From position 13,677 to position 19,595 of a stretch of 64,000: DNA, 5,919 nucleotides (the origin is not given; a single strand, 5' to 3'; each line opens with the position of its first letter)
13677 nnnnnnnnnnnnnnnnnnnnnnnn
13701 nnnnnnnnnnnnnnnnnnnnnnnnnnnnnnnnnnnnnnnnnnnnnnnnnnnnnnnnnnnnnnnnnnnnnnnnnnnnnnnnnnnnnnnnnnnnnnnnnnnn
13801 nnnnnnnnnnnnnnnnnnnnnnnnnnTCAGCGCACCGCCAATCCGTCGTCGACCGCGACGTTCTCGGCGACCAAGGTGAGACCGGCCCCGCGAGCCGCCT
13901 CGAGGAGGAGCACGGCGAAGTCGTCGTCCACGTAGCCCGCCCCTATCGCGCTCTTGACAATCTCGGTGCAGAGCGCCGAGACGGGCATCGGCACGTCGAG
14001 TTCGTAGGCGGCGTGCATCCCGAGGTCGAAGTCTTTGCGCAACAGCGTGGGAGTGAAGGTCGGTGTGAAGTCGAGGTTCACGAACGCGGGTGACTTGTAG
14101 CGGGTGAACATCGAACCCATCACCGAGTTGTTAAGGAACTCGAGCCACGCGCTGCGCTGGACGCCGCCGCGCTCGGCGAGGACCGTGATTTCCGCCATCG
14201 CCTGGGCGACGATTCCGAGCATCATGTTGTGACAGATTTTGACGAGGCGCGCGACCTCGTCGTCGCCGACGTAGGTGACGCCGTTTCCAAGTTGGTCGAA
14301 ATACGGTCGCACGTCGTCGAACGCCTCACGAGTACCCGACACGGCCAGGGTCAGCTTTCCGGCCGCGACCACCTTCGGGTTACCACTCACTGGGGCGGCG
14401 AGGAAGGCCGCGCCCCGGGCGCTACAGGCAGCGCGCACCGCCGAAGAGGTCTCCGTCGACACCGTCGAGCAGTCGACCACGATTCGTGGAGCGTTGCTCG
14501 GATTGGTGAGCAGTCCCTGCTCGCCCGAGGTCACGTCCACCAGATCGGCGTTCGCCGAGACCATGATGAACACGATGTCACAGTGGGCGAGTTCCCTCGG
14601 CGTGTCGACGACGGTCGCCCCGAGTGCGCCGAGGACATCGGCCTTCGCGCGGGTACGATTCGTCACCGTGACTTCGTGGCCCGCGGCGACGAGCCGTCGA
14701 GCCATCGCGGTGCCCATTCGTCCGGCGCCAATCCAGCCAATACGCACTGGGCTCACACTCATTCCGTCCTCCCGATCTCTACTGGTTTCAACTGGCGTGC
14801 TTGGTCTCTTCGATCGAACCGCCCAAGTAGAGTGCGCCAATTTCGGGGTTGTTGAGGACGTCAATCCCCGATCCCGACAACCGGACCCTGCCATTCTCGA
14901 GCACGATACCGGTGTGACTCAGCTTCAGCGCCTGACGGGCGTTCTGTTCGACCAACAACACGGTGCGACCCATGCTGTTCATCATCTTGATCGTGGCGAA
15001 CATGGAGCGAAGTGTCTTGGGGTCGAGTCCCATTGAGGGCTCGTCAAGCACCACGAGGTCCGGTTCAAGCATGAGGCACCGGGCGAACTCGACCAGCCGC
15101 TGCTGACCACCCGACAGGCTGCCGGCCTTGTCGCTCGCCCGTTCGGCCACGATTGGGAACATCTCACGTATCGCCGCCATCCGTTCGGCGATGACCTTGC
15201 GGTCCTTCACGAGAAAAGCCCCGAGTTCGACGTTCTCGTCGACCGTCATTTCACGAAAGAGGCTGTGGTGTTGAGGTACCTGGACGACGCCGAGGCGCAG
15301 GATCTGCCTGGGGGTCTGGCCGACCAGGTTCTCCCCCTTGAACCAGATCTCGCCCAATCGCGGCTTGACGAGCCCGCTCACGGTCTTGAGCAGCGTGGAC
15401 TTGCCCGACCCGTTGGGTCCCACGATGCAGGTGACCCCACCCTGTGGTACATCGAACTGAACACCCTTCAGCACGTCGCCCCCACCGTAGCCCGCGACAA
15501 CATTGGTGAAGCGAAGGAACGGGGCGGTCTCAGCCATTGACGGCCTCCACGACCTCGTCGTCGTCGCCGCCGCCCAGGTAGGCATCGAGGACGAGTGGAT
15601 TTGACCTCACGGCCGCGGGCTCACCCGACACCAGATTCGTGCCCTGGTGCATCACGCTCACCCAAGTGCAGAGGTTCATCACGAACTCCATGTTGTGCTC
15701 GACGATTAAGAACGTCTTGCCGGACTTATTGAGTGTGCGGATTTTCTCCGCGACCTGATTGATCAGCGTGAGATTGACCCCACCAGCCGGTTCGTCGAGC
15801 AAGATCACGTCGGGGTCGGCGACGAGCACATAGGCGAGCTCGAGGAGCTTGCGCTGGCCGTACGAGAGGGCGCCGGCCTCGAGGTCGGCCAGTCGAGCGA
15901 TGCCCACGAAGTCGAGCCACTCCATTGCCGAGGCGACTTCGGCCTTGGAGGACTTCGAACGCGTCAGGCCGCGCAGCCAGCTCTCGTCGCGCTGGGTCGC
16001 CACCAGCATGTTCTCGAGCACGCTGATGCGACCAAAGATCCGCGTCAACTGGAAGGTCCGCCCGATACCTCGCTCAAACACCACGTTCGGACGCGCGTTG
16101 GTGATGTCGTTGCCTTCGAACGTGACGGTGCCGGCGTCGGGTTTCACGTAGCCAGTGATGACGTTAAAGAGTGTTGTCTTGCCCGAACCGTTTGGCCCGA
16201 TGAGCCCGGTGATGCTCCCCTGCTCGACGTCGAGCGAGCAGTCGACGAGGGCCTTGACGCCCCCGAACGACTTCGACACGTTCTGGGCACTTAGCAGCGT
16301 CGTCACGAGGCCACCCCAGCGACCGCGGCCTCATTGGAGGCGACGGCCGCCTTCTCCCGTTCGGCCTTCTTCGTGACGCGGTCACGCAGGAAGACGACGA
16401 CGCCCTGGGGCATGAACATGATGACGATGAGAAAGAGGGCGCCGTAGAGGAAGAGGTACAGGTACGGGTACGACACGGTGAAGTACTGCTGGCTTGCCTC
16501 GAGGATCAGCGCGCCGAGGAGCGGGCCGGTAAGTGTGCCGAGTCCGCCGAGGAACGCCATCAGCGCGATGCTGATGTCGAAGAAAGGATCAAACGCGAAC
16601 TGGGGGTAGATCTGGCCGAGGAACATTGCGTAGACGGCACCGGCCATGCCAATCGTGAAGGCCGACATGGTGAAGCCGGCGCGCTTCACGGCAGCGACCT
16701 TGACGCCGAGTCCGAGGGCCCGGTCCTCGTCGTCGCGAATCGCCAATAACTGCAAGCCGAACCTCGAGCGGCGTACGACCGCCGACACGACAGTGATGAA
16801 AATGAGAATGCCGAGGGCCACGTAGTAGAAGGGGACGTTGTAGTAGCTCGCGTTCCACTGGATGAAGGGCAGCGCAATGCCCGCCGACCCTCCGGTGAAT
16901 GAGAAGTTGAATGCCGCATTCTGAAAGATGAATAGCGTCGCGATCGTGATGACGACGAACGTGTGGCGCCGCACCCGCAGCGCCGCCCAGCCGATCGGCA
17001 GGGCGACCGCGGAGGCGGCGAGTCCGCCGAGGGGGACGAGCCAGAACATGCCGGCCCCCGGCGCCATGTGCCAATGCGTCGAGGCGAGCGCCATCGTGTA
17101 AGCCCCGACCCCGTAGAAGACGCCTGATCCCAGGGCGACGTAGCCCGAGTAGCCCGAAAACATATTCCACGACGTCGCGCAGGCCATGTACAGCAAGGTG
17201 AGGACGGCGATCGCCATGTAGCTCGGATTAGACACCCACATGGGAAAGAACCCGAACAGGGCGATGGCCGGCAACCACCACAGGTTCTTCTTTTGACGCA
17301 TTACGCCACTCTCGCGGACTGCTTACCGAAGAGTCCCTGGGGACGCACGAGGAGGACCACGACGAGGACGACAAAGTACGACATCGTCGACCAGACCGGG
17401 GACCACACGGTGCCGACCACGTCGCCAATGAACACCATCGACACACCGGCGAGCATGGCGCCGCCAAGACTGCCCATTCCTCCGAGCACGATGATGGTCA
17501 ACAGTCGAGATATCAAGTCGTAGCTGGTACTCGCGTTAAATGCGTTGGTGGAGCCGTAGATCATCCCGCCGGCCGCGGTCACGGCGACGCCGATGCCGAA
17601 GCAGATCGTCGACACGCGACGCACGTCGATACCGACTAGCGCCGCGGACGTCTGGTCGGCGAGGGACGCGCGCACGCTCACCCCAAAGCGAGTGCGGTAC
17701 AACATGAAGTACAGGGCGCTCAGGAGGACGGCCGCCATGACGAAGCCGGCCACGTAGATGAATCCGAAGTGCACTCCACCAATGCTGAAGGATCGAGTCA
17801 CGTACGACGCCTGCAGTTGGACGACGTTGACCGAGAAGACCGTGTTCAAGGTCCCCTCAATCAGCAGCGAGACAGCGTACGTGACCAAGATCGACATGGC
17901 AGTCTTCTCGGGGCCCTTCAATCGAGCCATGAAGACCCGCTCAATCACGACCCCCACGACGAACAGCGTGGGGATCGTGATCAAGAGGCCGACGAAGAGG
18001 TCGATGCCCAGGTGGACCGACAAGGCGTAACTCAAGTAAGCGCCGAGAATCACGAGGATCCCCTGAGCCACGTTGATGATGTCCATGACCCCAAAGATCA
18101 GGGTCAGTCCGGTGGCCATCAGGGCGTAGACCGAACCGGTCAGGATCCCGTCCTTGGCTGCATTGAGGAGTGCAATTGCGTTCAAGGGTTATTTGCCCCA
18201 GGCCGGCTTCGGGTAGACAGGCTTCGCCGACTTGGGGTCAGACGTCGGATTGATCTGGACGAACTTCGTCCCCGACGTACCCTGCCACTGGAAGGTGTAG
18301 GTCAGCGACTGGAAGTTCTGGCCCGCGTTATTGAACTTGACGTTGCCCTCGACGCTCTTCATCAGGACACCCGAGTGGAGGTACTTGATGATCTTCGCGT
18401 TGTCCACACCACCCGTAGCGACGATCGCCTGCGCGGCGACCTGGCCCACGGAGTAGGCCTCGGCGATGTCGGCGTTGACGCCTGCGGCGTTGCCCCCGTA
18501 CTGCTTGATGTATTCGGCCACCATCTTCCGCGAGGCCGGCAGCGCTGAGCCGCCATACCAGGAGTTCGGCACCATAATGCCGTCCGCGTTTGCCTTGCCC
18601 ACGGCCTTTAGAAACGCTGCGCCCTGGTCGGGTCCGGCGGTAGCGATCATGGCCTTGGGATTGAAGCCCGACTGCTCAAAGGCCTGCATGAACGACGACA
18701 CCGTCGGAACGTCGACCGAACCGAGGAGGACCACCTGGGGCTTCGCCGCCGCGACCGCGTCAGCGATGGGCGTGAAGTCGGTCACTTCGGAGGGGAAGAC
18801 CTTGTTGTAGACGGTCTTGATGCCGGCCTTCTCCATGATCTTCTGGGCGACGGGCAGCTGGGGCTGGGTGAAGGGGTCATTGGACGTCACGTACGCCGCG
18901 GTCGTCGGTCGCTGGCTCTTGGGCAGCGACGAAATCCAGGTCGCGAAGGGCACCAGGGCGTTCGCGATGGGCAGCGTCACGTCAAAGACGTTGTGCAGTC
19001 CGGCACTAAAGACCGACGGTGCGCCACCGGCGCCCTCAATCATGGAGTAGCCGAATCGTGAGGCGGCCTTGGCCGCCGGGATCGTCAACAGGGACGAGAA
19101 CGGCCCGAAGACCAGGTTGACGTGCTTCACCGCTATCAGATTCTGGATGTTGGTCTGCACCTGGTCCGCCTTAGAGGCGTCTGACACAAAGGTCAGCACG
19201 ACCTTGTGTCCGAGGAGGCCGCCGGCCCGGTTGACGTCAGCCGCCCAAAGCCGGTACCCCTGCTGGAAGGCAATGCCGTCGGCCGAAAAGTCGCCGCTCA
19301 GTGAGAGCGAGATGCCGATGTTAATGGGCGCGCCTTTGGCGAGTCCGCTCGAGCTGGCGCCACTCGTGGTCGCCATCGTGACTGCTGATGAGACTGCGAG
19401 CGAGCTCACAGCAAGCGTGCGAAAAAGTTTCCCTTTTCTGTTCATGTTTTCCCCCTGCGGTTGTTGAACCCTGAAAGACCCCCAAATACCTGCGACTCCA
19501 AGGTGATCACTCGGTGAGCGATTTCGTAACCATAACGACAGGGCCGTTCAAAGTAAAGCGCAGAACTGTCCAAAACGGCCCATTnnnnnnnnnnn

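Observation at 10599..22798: Orphan catabolic gene cluster: importer, two unusual hydrolases, dehydrogenase and dedicated TPP complex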

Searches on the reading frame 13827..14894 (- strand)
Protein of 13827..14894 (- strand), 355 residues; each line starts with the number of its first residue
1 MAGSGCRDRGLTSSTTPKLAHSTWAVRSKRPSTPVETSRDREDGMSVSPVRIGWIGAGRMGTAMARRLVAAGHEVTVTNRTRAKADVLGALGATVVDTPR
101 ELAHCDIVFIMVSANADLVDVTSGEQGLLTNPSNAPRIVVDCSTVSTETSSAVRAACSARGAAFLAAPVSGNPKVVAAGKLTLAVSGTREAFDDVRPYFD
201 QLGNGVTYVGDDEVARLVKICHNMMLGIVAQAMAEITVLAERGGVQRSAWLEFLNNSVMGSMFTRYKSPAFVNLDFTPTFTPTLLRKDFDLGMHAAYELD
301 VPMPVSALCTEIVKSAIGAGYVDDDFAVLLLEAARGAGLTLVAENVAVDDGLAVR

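Call 3: search_protein_families(library=pfam, proteins=[window:13827-14894:-])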
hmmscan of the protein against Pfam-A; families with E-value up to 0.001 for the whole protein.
window:13827-14894:- (355 aa): 6 families
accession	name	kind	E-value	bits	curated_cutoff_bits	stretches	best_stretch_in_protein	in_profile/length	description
PF03446.21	NAD_binding_2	-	5.9e-39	134.1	21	1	51-210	1-161/161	NAD binding domain of 6-phosphogluconate dehydrogenase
PF14833.11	NAD_binding_11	-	6.3e-20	72.1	30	1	217-328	5-117/122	NAD-binding of NADP-dependent 3-hydroxyisobutyrate dehydrogenase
PF03807.23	F420_oxidored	-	8.1e-11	42.8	21.6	1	51-123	1-77/94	NADP oxidoreductase coenzyme F420-dependent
PF02826.25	2-Hacid_dh_C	-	2.9e-09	37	25.1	1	37-116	24-103/178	D-isomer specific 2-hydroxyacid dehydrogenase, NAD binding domain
PF01488.26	Shikimate_DH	-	8.6e-09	36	24.3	1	50-143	13-112/138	Shikimate / quinate 5-dehydrogenase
PF03435.24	Sacchrp_dh_NADP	-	0.00039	21.2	25.1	0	52-165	1-96/129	Saccharopine dehydrogenase NADP binding domain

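Call 5: search_protein_families(library=ncbifam, proteins=[window:13827-14894:-], max_evalue=0.00001)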
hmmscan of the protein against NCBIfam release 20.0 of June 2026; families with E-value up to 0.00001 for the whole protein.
window:13827-14894:- (355 aa): 12 families
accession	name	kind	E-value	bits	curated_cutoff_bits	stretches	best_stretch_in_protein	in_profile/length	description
TIGR01505.1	tartro_sem_red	equivalog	7.6e-50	169.8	340.75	1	51-330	1-280/291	2-hydroxy-3-oxopropionate reductase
NF008592.0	PRK11559.1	equivalog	2e-43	148.8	397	1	51-329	4-282/296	2-hydroxy-3-oxopropionate reductase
TIGR01692.1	HIBADH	equivalog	1.4e-41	142.7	291.6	1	54-328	1-282/288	3-hydroxyisobutyrate dehydrogenase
NF043037.1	ThreonDh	equivalog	1.2e-36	126.7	350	1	51-330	4-285/297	L-threonate dehydrogenase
NF011633.0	PRK15059.1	equivalog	8.1e-36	123.7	451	1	51-329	2-279/292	2-hydroxy-3-oxopropionate reductase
NF012005.0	PRK15461.1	equivalog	2.3e-28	99.2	348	1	52-340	4-293/298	sulfolactaldehyde 3-reductase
NF007161.0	PRK09599.1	subfamily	1.4e-15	57.4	271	1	51-235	2-189/302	NADP-dependent phosphogluconate dehydrogenase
TIGR00872.1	gnd_rel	equivalog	1.7e-11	43.9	297.2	1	51-235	2-187/299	phosphogluconate dehydrogenase (NAD(+)-dependent, decarboxylating)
NF006765.0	PRK09287.1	equivalog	6.4e-10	38.5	413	1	51-237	5-201/476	NADP-dependent phosphogluconate dehydrogenase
TIGR00873.1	gnd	equivalog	6e-07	28.6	426.7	1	52-225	2-185/467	decarboxylating NADP(+)-dependent phosphogluconate dehydrogenase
NF006409.0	PRK08655.1-3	equivalog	8.6e-07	28.8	310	1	55-223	6-173/290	prephenate dehydrogenase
TIGR01035.1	hemA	equivalog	5.4e-06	25.6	209.55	1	54-142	185-276/416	glutamyl-tRNA reductase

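Call 17: search_solved_structures(query=window:13827-14894:-, max_evalue=1e-20)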
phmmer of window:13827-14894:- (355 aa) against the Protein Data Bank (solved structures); distinct sequences matched with E-value up to 1e-20: 22.
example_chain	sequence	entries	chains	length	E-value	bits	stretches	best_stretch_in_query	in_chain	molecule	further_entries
3pef_A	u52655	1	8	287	4.2e-41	144.9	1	51-330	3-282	6-phosphogluconate dehydrogenase, NAD-binding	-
3pdu_A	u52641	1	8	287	2e-38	136.1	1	52-329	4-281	3-hydroxyisobutyrate dehydrogenase family protein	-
3doj_A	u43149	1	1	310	1.3e-36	130.1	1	50-333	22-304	Dehydrogenase-like protein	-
1yb4_A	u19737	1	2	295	1.2e-35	127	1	50-328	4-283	tartronic semialdehyde reductase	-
2uyy_A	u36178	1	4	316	3.3e-34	122.2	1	48-328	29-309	N-PAC PROTEIN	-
3obb_A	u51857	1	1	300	1.4e-33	120.2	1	51-329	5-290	Probable 3-hydroxyisobutyrate dehydrogenase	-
3q3c_A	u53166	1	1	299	1.7e-33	120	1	51-329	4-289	Probable 3-hydroxyisobutyrate dehydrogenase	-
3cky_A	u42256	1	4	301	5.2e-32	115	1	49-329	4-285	2-hydroxymethyl glutarate dehydrogenase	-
4gbj_A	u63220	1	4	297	1.7e-30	110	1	51-340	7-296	6-phosphogluconate dehydrogenase NAD-binding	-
1vpd_A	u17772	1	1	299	2.5e-30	109.5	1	49-330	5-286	TARTRONATE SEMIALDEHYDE REDUCTASE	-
9rb2_A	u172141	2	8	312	2.7e-30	109.4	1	50-329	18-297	Probable oxidoreductase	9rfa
3w6u_A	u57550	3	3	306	7.5e-30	107.9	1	48-318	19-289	6-phosphogluconate dehydrogenase, NAD-binding protein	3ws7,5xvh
3w6z_A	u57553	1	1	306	5.2e-29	105.2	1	48-318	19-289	6-phosphogluconate dehydrogenase, NAD-binding protein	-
5je8_A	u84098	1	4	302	8.7e-29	104.4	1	50-331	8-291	3-hydroxyisobutyrate dehydrogenase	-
4dll_A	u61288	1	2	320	2.2e-26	96.6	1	51-338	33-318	2-hydroxy-3-oxopropionate reductase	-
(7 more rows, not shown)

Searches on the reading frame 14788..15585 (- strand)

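Call 3: search_protein_families(library=pfam, proteins=[window:14788-15585:-])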
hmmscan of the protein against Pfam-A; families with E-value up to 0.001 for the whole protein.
window:14788-15585:- (265 aa): 5 families
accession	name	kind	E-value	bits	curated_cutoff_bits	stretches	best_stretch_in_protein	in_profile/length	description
PF00005.33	ABC_tran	-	8.8e-33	114.2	25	1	39-184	1-136/137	ABC transporter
PF13304.12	AAA_21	-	1.1e-10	42.5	27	1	51-85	1-47/304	AAA domain, putative AbiEii toxin, Type IV TA system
PF02463.25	SMC_N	-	1.6e-06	28.2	40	0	49-69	24-44/220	RecF/RecN/SMC N terminal domain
PF13555.12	AAA_29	-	4e-06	26.9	27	1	40-75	13-48/61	P-loop containing region of AAA domain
PF13476.12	AAA_23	-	6e-06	27.5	27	1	42-67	13-37/201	AAA domain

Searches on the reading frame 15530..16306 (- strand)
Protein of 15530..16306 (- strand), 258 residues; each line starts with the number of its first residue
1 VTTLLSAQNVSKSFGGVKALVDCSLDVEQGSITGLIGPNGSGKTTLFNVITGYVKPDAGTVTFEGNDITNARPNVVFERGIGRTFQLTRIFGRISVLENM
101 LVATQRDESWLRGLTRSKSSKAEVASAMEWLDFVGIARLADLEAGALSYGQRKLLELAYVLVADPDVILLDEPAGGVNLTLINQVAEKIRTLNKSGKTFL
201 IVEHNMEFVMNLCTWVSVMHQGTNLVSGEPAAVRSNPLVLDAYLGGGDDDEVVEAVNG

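Call 3: search_protein_families(library=pfam, proteins=[window:15530-16306:-])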
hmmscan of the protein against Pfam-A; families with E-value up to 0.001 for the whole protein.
window:15530-16306:- (258 aa): 5 families
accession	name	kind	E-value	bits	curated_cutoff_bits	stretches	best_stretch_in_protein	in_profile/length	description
PF00005.33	ABC_tran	-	9.5e-32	110.9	25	1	22-174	3-136/137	ABC transporter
PF13304.12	AAA_21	-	1.3e-09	39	27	1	32-50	1-19/304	AAA domain, putative AbiEii toxin, Type IV TA system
PF12399.14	BCA_ABC_TP_C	-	2.3e-07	30.7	25.5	1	227-248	5-26/27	Branched-chain amino acid ATP-binding cassette transporter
PF02463.25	SMC_N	-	6.8e-06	26.1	40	1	30-221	24-214/220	RecF/RecN/SMC N terminal domain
PF13476.12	AAA_23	-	0.00015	22.9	27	1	23-51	13-40/201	AAA domain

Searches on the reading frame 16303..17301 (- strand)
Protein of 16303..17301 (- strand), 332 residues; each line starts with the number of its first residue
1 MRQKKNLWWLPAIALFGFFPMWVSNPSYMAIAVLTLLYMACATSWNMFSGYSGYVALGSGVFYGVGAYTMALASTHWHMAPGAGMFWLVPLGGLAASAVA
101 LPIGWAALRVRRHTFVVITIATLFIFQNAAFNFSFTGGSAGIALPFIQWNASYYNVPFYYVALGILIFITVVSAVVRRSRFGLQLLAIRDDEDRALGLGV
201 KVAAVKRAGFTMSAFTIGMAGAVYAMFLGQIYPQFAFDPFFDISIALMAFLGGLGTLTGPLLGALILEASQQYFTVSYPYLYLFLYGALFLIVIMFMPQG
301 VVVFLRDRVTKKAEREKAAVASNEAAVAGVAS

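Call 3: search_protein_families(library=pfam, proteins=[window:16303-17301:-])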
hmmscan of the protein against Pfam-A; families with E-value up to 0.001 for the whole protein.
window:16303-17301:- (332 aa): 1 family
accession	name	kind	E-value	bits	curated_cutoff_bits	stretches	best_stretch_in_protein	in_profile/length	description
PF02653.21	BPD_transp_2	-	1.4e-33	116.6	26.8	1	29-293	3-268/269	Branched-chain amino acid transport system / permease component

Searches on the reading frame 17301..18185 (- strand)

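Call 3: search_protein_families(library=pfam, proteins=[window:17301-18185:-])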
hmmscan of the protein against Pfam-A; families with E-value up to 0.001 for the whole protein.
window:17301-18185:- (294 aa): 1 family
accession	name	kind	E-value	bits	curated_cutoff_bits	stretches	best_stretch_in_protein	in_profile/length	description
PF02653.21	BPD_transp_2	-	1e-24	87.6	26.8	1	12-278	4-269/269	Branched-chain amino acid transport system / permease component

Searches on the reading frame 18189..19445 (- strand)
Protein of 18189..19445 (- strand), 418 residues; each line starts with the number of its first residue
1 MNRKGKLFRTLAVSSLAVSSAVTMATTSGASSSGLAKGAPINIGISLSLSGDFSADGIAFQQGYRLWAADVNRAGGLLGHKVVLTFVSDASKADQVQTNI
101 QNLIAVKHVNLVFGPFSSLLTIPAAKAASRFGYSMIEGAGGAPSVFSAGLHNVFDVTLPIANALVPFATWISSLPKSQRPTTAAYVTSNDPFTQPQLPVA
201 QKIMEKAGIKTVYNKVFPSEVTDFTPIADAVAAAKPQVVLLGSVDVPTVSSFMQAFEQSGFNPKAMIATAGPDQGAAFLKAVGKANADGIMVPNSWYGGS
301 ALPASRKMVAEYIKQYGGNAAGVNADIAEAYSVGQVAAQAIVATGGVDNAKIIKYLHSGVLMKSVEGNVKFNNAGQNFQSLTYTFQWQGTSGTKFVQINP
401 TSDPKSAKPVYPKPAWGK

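Call 3: search_protein_families(library=pfam, proteins=[window:18189-19445:-])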
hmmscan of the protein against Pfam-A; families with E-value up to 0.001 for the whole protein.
window:18189-19445:- (418 aa): 3 families
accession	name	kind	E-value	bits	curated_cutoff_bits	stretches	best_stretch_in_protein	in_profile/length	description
PF13458.12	Peripla_BP_6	-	7.2e-45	154.6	31.7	1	40-388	1-339/343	Periplasmic binding protein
PF13433.12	Peripla_BP_5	-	3.7e-22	79.4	27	2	164-376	121-325/363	Periplasmic binding protein domain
PF01094.35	ANF_receptor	-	4.4e-06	26.4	25.4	1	70-268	12-211/353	Receptor family ligand binding region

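Call 5: search_protein_families(library=ncbifam, proteins=[window:18189-19445:-], max_evalue=0.00001)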
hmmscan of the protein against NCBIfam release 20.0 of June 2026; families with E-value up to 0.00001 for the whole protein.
window:18189-19445:- (418 aa): 3 families
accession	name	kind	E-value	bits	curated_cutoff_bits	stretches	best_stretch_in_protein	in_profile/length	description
TIGR03407.1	urea_ABC_UrtA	exception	4.6e-18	65.2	492.75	1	41-386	1-338/361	urea ABC transporter substrate-binding protein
NF011933.0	PRK15404.1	subfamily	1.1e-15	57.6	477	1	24-389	10-364/370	high-affinity branched-chain amino acid ABC transporter substrate-binding protein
TIGR03669.1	urea_ABC_arch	equivalog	1.3e-12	47.4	494.8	0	200-378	153-327/375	urea ABC transporter substrate-binding protein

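Call 9: search_solved_structures(query=window:18189-19445:-, max_evalue=0.00001)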
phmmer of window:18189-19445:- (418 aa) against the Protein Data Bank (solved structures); distinct sequences matched with E-value up to 0.00001: 12.
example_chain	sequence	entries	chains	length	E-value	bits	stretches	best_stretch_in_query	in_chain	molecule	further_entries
4n0q_A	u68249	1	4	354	1.4e-13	54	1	39-388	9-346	Leu/Ile/Val-binding protein homolog 3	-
8tg1_A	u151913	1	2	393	1.4e-11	47.3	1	39-378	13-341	Extracellular ligand-binding receptor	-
4zpj_A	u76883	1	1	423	2e-09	40.3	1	17-376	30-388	Extracellular ligand-binding receptor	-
3ip5_A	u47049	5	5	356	5e-09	39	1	43-399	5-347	ABC transporter, substrate binding protein (Amino acid)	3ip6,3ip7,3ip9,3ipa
7ylt_B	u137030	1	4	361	6.9e-08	35.2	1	40-295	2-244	Putative ABC transporter, substrate-binding protein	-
3ipc_A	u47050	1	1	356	7.5e-08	35.1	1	43-399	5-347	ABC transporter, substrate binding protein (Amino acid)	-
3h5l_A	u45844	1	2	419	4.6e-07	32.5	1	36-105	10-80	putative Branched-chain amino acid ABC transporter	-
8wch_A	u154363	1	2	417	1.1e-06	31.3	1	76-417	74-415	Probable Leu/Ile/Val-binding protein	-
4nqr_A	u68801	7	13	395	1.5e-06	30.9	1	28-336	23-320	Amino acid/amide ABC transporter substrate-binding protein, HAAT family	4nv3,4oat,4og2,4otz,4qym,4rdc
4obb_A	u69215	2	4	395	1.7e-06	30.6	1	28-335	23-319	Amino acid/amide ABC transporter substrate-binding protein, HAAT family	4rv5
4gnr_A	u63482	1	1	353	3.6e-06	29.6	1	39-138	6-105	ABC transporter substrate-binding protein-branched chain amino acid transport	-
3hut_A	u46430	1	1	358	4.2e-06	29.3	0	42-318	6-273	putative branched-chain amino acid ABC transporter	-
